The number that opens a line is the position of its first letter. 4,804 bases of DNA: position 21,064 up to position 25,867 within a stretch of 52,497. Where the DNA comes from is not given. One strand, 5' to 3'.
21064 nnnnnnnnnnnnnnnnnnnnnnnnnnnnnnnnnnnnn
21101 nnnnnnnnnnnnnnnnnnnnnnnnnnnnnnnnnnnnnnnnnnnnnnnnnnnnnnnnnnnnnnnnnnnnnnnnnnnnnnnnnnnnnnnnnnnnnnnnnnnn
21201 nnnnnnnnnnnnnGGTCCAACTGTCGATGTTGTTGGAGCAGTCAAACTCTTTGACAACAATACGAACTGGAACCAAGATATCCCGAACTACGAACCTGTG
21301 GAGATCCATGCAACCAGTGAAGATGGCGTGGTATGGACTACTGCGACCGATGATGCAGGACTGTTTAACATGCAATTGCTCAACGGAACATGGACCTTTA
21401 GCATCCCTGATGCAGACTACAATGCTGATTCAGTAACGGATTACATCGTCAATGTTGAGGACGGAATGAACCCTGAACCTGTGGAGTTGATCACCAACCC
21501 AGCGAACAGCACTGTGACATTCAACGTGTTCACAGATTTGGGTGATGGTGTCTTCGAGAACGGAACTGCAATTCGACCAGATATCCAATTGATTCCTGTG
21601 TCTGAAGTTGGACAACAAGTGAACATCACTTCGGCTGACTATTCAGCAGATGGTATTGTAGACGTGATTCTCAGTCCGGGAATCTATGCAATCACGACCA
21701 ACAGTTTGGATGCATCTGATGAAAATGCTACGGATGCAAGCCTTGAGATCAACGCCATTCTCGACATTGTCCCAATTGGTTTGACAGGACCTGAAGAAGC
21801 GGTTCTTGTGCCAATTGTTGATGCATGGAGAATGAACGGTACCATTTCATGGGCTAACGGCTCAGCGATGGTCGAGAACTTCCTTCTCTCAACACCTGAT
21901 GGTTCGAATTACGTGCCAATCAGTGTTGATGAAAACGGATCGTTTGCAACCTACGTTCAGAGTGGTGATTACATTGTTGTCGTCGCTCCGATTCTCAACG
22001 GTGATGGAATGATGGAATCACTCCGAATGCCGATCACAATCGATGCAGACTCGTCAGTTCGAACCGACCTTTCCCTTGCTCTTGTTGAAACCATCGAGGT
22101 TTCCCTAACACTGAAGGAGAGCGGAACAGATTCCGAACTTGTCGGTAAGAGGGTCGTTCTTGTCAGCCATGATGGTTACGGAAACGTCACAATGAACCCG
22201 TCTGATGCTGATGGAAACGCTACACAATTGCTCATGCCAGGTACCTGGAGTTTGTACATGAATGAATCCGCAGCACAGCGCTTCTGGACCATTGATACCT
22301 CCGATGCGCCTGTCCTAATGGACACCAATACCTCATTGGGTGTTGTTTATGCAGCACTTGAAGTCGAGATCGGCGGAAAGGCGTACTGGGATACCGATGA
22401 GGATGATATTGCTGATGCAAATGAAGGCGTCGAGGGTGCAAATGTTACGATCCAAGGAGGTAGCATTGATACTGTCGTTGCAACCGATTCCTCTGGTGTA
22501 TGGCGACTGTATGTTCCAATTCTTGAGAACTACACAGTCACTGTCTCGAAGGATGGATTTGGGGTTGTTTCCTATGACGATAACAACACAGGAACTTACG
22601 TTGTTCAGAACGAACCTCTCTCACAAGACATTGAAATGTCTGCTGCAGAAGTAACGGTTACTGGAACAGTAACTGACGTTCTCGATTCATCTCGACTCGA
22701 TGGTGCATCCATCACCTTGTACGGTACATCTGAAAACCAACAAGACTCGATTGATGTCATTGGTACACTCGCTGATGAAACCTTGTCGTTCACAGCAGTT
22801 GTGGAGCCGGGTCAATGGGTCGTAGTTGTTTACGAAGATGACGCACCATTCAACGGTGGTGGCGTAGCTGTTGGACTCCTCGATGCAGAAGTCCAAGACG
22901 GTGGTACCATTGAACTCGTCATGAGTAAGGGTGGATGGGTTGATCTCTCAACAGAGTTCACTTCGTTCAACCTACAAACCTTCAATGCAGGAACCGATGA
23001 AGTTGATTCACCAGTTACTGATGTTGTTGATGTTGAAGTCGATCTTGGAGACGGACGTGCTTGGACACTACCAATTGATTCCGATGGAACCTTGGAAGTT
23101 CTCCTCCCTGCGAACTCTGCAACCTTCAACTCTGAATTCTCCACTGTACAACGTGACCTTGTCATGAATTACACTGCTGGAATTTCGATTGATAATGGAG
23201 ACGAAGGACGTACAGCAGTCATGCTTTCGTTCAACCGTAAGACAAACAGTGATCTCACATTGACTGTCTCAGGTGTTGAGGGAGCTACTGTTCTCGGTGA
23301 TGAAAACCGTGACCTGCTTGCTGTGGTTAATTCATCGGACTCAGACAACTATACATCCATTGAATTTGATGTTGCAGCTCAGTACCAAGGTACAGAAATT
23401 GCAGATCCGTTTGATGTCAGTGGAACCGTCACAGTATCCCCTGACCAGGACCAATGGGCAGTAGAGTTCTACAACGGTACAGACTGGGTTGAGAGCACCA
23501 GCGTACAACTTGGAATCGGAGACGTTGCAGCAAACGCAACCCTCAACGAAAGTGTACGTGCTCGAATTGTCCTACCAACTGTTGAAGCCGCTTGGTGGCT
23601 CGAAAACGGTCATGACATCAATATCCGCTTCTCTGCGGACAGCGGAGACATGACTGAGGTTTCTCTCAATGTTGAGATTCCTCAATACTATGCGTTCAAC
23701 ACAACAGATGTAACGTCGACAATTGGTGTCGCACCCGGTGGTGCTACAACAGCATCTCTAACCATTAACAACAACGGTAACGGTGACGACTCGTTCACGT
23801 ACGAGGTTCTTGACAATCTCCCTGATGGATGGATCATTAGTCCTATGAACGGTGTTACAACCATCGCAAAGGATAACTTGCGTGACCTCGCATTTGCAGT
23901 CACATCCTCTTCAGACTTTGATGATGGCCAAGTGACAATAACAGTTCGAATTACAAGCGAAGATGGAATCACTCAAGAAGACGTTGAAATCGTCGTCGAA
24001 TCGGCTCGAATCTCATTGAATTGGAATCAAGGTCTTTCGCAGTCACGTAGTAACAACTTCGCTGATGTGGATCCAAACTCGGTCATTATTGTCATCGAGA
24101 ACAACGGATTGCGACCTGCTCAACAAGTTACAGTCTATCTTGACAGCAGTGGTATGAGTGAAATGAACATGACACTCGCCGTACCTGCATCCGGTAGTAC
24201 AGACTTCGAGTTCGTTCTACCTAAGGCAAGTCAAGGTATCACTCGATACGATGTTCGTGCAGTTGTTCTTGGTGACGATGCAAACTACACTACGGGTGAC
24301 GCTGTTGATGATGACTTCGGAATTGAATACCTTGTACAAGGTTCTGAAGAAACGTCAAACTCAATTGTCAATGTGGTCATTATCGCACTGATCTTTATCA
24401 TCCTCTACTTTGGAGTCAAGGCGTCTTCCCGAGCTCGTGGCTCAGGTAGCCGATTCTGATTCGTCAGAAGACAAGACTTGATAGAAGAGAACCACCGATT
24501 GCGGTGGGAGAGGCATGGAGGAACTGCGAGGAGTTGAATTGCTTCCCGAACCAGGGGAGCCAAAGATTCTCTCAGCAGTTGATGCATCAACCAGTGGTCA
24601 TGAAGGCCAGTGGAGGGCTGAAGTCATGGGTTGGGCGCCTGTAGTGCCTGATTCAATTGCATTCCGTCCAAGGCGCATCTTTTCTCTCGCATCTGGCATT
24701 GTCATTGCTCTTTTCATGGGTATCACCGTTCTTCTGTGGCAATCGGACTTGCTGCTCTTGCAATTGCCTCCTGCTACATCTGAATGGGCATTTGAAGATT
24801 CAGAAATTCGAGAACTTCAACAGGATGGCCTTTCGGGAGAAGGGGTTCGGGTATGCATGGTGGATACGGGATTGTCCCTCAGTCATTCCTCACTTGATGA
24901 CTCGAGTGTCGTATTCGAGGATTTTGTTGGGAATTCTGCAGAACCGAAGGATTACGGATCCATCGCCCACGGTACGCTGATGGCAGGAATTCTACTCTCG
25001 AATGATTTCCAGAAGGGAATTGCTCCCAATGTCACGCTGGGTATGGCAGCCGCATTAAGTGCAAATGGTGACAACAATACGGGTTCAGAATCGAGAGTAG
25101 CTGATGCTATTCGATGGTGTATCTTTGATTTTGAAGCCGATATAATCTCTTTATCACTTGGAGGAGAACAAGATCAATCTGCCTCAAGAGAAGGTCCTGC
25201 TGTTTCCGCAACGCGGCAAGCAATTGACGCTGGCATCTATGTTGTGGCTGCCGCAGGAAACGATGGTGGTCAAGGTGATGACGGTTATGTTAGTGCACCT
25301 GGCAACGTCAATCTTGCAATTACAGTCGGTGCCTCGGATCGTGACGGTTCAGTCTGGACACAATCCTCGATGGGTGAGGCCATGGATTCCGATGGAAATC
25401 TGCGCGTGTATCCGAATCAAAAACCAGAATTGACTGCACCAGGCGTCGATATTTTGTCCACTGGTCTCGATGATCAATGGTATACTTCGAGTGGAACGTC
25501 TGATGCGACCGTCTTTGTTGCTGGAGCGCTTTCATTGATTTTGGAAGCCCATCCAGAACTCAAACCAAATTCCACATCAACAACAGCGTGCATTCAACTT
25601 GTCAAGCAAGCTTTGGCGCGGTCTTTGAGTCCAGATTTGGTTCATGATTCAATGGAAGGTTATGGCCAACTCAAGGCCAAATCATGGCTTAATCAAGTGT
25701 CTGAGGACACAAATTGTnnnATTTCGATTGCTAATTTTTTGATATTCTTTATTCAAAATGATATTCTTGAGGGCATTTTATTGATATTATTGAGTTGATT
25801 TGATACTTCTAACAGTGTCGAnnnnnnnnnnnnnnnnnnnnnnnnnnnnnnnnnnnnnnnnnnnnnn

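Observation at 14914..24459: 3181-aa oligosaccharyltransferase: the AglB core lies between an extra polytopic N-domain and a huge sequon-rich extension anchored at its C-terminus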

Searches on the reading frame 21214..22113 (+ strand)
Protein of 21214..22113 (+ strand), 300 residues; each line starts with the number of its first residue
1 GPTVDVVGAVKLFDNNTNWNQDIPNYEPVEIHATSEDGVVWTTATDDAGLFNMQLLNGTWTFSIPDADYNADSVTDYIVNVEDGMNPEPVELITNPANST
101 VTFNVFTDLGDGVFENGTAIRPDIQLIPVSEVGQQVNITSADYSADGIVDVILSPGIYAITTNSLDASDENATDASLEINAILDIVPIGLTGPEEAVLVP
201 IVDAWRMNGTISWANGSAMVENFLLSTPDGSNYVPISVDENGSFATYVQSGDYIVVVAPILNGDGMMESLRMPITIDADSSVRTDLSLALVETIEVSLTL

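Call 34: search_protein_families(library=pfam, proteins=[window:21214-22113:+], max_evalue=1)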
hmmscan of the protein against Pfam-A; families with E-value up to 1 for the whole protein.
window:21214-22113:+ (300 aa): 4 families
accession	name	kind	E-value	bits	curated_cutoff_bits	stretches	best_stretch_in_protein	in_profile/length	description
PF13620.12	CarboxypepD_reg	-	0.00056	20.6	32.3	1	30-81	18-71/82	Carboxypeptidase regulatory-like domain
PF16976.10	RcpC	-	0.066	13.6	28.8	1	227-259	7-39/114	Flp pilus assembly protein RcpC/CpaB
PF12866.13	DUF3823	-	0.11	13.2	27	1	233-258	35-60/90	Protein of unknown function (DUF3823) N-terminal domain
PF13517.12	FG-GAP_3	-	0.69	11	26.9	1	68-152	1-60/61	FG-GAP-like repeat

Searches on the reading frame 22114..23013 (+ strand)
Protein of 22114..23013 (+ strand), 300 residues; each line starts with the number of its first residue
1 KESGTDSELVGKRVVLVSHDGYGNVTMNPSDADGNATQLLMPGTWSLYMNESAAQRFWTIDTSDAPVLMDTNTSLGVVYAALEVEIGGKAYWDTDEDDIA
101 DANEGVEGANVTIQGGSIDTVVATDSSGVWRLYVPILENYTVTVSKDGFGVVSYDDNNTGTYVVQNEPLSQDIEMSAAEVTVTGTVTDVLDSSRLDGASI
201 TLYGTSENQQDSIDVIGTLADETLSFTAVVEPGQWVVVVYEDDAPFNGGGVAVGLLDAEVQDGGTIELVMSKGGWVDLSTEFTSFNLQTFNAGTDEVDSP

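Call 34: search_protein_families(library=pfam, proteins=[window:22114-23013:+], max_evalue=1)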
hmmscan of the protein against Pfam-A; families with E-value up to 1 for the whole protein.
window:22114-23013:+ (300 aa): 4 families
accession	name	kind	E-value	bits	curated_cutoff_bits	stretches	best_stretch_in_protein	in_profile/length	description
PF13620.12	CarboxypepD_reg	-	2.4e-10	41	32.3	2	102-173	10-79/82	Carboxypeptidase regulatory-like domain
PF13715.12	CarbopepD_reg_2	-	9.3e-06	26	32.2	1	102-151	10-57/88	CarboxypepD_reg-like domain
PF19820.4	DUF6303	-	0.077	13.3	25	0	124-139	8-23/93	Family of unknown function (DUF6303)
PF12892.13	FctA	-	0.081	14.1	22.1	1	138-199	52-104/120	Spy0128-like isopeptide containing domain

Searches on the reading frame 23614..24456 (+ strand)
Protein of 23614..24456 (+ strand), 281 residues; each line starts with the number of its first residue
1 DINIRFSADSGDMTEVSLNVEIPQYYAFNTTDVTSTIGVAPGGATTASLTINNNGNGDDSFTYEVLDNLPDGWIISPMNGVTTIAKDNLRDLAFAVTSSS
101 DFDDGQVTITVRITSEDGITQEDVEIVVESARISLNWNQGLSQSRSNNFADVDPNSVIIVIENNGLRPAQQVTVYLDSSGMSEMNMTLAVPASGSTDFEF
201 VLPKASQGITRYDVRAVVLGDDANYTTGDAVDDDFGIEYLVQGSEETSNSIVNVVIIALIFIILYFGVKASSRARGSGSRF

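Call 34: search_protein_families(library=pfam, proteins=[window:23614-24456:+], max_evalue=1)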
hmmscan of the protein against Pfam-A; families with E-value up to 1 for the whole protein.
window:23614-24456:+ (281 aa): 4 families
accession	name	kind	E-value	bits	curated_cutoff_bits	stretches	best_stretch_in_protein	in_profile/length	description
PF10633.15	NPCBM_assoc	-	0.0017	19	24.4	1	40-114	2-76/78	NPCBM-associated, NEW3 domain of alpha-galactosidase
PF07705.17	CARDB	-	0.0092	16.6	22.7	1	152-214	18-81/101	CARDB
PF02883.26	Alpha_adaptinC2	-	0.014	16.1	27.6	1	10-65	37-93/111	Adaptin C-terminal domain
PF17963.7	Big_9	-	0.72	11.2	23.6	0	36-67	47-76/89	Bacterial Ig domain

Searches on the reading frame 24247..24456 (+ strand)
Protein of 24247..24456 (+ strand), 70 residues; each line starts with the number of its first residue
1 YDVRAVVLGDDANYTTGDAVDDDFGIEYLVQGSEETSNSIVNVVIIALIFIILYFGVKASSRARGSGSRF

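Call 82: search_protein_families(library=ncbifam, proteins=[window:24247-24456:+], max_evalue=1)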
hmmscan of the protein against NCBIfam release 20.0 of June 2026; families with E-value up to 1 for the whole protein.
seq(70 aa): 0 families

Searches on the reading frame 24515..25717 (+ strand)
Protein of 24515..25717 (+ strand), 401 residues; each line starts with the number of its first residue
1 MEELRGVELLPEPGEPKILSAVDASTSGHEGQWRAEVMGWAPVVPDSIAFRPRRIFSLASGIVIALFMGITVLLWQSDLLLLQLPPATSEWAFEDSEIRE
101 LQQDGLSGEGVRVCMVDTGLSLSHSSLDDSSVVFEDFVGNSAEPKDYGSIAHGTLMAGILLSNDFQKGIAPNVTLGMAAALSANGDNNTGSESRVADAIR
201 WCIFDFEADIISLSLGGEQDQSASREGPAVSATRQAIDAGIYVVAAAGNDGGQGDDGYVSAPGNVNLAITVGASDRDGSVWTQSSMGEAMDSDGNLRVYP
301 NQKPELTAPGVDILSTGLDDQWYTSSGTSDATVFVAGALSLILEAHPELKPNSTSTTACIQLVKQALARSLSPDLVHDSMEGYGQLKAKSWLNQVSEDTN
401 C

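Call 7: search_protein_families(library=pfam, proteins=[window:24515-25717:+], max_evalue=0.001)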
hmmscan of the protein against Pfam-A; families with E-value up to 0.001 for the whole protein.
window:24515-25717:+ (401 aa): 1 family
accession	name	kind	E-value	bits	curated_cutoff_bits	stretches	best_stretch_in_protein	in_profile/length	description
PF00082.27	Peptidase_S8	-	8.9e-37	127.4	21.8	1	108-384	1-288/288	Subtilase family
